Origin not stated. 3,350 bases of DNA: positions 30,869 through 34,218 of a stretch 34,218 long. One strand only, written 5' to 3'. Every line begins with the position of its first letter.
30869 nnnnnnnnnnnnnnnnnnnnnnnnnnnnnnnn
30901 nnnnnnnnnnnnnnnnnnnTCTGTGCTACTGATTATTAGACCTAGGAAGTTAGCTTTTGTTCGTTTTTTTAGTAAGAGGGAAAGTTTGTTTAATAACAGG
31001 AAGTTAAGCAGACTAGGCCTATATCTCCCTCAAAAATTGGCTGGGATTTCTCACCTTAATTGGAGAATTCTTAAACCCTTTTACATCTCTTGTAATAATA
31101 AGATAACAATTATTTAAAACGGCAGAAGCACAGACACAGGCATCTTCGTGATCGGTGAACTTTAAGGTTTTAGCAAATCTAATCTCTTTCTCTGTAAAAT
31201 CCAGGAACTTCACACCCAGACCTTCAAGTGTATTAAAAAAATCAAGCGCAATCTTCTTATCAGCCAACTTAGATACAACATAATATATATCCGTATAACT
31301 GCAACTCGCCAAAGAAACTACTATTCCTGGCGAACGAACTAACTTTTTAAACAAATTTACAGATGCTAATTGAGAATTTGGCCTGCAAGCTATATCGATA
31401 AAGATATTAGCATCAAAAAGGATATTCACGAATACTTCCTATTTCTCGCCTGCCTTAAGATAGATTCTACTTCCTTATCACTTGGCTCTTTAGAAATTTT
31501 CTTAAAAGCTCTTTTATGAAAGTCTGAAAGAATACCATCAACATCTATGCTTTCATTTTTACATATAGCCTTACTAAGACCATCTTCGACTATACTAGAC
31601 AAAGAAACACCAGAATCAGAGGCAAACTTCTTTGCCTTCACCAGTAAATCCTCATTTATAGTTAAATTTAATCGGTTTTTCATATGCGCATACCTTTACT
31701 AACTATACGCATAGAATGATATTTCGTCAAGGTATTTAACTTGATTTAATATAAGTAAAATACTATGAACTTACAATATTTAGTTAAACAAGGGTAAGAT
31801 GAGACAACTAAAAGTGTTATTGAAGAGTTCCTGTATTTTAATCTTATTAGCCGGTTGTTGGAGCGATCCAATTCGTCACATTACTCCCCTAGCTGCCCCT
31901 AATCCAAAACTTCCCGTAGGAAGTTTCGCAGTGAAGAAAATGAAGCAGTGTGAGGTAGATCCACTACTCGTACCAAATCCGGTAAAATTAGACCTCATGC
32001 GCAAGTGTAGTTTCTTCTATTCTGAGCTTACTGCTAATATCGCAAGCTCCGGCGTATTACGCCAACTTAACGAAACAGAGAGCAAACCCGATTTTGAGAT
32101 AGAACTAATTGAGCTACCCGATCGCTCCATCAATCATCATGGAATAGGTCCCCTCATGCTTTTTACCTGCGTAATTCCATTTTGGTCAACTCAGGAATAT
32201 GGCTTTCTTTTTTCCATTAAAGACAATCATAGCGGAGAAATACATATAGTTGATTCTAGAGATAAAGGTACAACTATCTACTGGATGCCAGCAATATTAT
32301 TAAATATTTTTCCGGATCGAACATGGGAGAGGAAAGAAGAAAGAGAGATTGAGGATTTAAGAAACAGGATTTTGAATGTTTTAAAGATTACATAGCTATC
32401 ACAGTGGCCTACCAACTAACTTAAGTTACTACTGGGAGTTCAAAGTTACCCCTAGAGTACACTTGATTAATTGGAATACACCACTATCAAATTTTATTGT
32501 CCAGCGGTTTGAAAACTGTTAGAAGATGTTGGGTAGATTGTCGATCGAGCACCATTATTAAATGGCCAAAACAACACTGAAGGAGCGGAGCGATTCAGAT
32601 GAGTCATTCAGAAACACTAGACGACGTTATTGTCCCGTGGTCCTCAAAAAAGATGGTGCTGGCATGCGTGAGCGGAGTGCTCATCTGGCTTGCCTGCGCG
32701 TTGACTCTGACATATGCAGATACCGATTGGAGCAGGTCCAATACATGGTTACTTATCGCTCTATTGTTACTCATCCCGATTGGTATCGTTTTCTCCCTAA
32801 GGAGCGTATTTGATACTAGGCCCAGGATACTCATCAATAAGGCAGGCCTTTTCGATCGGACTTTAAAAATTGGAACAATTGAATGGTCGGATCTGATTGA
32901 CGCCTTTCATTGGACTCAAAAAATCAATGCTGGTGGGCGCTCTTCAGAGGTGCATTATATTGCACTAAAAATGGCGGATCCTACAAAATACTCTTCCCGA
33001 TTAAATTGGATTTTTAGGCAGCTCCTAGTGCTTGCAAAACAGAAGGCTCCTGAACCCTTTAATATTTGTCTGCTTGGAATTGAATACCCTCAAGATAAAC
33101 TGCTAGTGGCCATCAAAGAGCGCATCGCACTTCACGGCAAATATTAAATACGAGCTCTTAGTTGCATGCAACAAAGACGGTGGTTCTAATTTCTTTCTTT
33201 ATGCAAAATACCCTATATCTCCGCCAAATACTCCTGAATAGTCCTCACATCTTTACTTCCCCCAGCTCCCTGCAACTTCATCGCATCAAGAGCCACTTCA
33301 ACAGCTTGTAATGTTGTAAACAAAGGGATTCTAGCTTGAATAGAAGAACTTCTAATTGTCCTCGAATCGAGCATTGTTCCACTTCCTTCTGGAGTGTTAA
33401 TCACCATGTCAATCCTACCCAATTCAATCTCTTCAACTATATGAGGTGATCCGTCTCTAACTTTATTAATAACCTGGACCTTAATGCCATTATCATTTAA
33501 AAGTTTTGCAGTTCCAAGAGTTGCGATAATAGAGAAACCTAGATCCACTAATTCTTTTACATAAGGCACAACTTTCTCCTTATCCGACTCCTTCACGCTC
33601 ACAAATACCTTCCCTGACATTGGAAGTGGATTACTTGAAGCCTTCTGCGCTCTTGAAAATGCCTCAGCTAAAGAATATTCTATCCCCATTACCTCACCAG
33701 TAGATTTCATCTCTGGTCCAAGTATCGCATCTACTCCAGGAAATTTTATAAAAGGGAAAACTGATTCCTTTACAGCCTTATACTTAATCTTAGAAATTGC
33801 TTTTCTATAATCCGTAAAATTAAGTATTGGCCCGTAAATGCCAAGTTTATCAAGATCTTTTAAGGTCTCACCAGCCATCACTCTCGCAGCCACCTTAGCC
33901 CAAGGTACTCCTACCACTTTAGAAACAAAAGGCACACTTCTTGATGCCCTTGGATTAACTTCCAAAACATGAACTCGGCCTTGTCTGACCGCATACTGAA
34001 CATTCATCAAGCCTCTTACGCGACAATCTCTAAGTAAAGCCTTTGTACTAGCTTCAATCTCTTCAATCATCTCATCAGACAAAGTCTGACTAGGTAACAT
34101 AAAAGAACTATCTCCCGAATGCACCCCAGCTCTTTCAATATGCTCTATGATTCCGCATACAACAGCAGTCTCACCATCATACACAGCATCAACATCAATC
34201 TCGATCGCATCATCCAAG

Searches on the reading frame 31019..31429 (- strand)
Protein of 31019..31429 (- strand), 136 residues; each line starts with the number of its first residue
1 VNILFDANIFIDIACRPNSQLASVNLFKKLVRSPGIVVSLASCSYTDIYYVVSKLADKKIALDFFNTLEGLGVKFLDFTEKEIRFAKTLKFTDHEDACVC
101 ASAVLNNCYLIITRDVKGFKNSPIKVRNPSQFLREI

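Call 68: search_protein_families(library=pfam, proteins=[window:31019-31429:-], max_evalue=0.001)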
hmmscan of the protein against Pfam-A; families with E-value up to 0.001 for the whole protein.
window:31019-31429:- (136 aa): 1 family
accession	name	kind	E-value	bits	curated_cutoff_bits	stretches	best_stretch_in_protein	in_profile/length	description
PF13470.12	PIN_3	-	1.1e-10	42.8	27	1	3-117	2-115/115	PIN domain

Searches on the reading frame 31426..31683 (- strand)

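Call 68: search_protein_families(library=pfam, proteins=[window:31426-31683:-], max_evalue=0.001)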
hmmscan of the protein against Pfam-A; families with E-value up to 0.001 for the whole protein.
window:31426-31683:- (85 aa): 2 families
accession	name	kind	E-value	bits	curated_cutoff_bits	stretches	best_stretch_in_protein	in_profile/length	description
PF19891.5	DUF6364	-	4e-11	43.7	27.3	1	1-74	1-60/70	Family of unknown function (DUF6364)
PF07362.18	CcdA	-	0.00042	21.1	22.4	1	2-43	1-38/71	Post-segregation antitoxin CcdA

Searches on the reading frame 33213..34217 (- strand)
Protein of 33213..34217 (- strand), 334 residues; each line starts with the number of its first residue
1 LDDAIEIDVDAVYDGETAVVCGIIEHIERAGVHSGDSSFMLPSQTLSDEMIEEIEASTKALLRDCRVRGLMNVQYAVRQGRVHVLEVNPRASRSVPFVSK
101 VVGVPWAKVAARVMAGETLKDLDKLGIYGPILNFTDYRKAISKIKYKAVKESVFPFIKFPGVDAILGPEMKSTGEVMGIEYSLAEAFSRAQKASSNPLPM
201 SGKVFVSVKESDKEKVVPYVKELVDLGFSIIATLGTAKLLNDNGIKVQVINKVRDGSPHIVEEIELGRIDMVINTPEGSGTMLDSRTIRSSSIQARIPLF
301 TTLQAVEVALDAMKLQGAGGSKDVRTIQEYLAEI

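Call 69: search_protein_families(library=pfam, proteins=[window:33213-34217:-], max_evalue=0.001)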
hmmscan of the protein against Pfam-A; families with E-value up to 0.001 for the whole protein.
window:33213-34217:- (334 aa): 3 families
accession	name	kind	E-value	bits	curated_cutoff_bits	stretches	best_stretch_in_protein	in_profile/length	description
PF02142.27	MGS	-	1.7e-21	76.6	24.1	1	216-301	2-94/94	MGS-like domain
PF02786.22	CPSase_L_D2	-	2.8e-18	66.6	19.8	1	6-121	94-210/211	Carbamoyl-phosphate synthase L chain, ATP binding domain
PF15632.11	ATPgrasp_Ter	-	6.3e-05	23.2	29.1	1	52-117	47-111/131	ATP-grasp in the biosynthetic pathway with Ter operon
